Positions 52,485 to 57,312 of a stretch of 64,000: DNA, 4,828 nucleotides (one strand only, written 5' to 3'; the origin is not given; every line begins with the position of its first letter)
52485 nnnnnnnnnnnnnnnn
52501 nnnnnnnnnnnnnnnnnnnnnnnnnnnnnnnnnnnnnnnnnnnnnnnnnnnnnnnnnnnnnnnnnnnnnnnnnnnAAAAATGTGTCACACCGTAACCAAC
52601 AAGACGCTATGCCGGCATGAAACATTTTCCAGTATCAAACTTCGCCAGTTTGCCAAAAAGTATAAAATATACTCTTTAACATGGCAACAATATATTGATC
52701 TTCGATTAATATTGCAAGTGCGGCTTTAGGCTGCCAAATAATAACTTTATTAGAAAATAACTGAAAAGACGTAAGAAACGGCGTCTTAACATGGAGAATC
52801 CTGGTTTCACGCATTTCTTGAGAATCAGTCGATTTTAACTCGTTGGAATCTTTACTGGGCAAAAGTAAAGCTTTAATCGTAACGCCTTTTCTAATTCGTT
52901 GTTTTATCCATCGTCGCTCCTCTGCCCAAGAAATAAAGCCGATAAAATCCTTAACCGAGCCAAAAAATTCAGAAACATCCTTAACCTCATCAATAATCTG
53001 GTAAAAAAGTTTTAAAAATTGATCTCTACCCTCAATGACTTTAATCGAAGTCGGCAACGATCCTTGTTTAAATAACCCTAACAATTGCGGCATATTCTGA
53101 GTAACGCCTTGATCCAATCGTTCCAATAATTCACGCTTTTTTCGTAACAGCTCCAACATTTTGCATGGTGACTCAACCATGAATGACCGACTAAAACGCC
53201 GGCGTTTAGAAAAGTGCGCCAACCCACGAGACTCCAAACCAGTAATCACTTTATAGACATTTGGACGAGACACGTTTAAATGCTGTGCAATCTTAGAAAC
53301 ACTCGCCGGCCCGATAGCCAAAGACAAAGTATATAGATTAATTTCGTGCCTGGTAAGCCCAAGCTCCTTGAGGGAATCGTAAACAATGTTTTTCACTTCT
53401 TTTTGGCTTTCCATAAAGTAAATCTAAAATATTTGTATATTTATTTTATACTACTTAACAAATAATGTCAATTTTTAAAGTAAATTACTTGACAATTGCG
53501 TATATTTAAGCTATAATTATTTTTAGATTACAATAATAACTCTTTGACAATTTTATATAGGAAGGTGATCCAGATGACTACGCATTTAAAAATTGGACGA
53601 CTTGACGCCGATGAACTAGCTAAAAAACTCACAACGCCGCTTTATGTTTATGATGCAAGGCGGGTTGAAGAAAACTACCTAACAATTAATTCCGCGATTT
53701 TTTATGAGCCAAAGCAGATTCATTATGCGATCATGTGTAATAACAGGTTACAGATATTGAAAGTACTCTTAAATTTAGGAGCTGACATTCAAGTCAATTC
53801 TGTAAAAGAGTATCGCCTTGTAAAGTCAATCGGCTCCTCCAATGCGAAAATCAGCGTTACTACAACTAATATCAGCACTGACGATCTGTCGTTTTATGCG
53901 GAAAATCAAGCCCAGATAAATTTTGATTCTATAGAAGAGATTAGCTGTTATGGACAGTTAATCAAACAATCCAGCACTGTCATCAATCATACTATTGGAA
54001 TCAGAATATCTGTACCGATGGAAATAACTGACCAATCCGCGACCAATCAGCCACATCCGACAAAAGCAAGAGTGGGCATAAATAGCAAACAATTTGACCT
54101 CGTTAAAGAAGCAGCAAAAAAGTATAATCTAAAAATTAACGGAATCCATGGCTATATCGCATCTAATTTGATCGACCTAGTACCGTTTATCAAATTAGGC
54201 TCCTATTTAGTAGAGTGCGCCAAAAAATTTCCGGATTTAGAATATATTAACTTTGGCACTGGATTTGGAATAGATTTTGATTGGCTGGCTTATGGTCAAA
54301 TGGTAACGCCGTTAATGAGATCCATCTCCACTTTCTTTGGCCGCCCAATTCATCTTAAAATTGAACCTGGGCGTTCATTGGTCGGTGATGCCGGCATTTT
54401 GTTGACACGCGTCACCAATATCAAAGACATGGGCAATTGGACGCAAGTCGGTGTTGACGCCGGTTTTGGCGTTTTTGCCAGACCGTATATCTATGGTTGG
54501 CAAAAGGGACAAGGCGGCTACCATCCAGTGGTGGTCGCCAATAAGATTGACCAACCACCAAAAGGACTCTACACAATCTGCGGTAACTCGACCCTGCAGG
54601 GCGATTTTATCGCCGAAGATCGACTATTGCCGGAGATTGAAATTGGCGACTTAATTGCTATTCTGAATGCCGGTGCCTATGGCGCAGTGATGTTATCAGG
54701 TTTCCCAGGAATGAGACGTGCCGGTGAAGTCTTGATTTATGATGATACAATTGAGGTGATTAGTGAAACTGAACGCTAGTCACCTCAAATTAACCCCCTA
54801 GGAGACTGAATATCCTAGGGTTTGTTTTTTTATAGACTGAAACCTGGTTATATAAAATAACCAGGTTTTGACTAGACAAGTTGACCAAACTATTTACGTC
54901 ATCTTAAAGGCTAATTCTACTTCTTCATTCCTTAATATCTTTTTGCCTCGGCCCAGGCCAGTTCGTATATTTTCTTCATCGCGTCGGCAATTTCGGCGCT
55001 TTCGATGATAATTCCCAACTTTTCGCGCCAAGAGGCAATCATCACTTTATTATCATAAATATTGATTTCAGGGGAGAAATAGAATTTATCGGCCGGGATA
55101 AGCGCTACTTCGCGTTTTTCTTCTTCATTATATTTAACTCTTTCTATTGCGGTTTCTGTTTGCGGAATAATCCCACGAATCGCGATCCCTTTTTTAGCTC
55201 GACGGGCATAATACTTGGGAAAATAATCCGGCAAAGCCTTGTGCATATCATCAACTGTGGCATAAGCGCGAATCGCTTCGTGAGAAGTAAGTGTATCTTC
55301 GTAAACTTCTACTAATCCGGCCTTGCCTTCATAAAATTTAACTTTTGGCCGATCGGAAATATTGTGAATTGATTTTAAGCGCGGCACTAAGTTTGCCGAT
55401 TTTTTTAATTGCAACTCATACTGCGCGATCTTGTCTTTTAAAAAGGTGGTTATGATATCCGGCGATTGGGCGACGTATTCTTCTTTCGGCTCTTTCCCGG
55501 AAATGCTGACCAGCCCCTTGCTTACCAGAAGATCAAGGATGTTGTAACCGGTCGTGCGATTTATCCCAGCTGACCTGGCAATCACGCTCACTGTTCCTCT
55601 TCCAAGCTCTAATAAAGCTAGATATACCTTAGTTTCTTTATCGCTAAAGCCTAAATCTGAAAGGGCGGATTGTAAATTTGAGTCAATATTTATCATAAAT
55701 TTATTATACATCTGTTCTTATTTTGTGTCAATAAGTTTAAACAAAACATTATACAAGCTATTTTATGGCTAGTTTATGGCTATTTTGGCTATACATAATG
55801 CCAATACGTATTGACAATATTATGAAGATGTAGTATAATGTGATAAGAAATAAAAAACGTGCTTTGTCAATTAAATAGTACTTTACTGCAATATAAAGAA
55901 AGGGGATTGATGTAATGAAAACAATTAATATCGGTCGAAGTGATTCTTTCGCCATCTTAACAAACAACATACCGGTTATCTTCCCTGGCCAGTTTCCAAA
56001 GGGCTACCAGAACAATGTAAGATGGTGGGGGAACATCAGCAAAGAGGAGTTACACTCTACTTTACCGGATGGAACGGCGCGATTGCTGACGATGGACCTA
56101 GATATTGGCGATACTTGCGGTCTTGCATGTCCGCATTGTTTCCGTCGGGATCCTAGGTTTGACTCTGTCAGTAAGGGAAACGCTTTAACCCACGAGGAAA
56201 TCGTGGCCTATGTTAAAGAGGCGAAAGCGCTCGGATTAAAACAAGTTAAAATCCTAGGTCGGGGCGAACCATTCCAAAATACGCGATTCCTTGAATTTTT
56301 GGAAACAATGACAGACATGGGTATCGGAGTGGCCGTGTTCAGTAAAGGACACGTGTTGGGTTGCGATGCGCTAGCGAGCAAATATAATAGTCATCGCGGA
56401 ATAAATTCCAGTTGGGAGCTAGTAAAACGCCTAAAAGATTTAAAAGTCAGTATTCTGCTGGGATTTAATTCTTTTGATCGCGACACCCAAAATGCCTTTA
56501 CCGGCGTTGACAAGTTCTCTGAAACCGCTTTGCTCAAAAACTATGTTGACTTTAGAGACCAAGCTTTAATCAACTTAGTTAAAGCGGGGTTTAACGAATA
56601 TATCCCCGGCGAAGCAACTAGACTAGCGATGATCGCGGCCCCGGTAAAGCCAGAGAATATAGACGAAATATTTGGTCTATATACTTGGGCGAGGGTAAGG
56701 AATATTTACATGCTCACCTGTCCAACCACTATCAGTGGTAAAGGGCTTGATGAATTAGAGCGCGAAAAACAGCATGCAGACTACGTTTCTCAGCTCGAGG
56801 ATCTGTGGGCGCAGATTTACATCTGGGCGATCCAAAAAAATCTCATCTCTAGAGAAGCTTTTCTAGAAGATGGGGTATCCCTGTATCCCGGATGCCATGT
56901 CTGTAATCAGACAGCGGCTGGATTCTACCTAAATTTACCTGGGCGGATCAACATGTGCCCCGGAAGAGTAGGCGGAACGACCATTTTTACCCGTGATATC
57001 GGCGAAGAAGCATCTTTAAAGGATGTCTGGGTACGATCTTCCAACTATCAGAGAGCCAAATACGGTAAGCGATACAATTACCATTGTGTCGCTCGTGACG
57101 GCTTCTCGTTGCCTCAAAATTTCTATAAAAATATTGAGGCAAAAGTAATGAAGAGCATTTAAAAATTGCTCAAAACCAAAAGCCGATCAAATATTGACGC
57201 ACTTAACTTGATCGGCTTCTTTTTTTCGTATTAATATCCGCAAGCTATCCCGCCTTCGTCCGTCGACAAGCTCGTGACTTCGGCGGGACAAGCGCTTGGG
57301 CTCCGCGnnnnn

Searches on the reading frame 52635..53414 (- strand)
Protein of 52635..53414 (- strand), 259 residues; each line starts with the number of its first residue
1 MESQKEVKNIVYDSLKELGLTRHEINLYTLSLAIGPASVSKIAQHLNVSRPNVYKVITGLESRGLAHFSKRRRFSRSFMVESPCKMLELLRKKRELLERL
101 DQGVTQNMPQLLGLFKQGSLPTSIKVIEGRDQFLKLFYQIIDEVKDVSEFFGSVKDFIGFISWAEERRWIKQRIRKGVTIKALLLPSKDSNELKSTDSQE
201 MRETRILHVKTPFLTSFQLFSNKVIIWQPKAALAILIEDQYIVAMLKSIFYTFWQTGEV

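Call 27: search_protein_families(library=pfam, proteins=[window:52635-53414:-], max_evalue=0.00001)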
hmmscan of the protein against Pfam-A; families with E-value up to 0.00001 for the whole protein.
window:52635-53414:- (259 aa): 1 family
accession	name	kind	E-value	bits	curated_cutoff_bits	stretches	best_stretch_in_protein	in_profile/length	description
PF01978.25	TrmB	-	4e-11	43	25.6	1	15-72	1-58/68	Sugar-specific transcriptional regulator TrmB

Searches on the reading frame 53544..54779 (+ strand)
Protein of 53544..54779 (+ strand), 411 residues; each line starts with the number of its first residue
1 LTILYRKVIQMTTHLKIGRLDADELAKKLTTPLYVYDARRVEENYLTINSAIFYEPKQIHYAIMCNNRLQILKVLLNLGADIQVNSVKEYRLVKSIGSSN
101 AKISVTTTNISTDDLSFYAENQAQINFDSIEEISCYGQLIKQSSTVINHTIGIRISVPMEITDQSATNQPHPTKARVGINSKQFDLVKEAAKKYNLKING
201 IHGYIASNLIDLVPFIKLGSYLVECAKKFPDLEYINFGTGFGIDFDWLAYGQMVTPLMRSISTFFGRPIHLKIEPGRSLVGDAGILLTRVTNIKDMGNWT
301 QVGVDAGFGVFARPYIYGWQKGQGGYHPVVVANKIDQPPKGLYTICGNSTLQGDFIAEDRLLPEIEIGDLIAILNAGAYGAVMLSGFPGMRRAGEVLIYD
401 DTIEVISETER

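Call 27: search_protein_families(library=pfam, proteins=[window:53544-54779:+], max_evalue=0.00001)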
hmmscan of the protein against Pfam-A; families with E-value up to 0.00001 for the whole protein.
window:53544-54779:+ (411 aa): 2 families
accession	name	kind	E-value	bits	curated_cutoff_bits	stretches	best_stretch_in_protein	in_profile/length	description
PF02784.22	Orn_Arg_deC_N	-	2.9e-22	79.7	23.4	1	47-280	10-246/247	Pyridoxal-dependent decarboxylase, pyridoxal binding domain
PF00278.28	Orn_DAP_Arg_deC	-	3.6e-16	59.7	23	1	33-377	1-95/95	Pyridoxal-dependent decarboxylase, C-terminal sheet domain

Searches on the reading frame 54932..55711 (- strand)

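Call 27: search_protein_families(library=pfam, proteins=[window:54932-55711:-], max_evalue=0.00001)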
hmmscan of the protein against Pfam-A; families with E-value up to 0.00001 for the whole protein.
window:54932-55711:- (259 aa): 1 family
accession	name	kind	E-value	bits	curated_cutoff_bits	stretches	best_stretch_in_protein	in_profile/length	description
PF01978.25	TrmB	-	4.8e-16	58.8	25.6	1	17-84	1-67/68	Sugar-specific transcriptional regulator TrmB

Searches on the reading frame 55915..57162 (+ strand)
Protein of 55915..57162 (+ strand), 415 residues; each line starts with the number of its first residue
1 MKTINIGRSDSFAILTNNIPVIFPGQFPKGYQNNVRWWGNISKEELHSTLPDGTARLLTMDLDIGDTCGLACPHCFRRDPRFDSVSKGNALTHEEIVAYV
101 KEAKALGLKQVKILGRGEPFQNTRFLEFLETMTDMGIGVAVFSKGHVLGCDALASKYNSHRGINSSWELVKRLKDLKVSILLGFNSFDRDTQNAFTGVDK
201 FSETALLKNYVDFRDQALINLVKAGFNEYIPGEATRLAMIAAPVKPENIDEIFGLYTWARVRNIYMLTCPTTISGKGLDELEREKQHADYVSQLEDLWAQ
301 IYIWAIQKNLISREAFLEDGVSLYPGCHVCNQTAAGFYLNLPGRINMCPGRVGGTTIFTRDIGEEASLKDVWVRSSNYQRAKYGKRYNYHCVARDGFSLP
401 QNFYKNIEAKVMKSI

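Call 27: search_protein_families(library=pfam, proteins=[window:55915-57162:+], max_evalue=0.00001)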
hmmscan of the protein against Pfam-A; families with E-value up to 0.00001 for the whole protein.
window:55915-57162:+ (415 aa): 1 family
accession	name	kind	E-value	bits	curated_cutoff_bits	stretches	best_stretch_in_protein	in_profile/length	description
PF04055.27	Radical_SAM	-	1.2e-10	42.2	29.5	1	64-198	3-123/166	Radical SAM superfamily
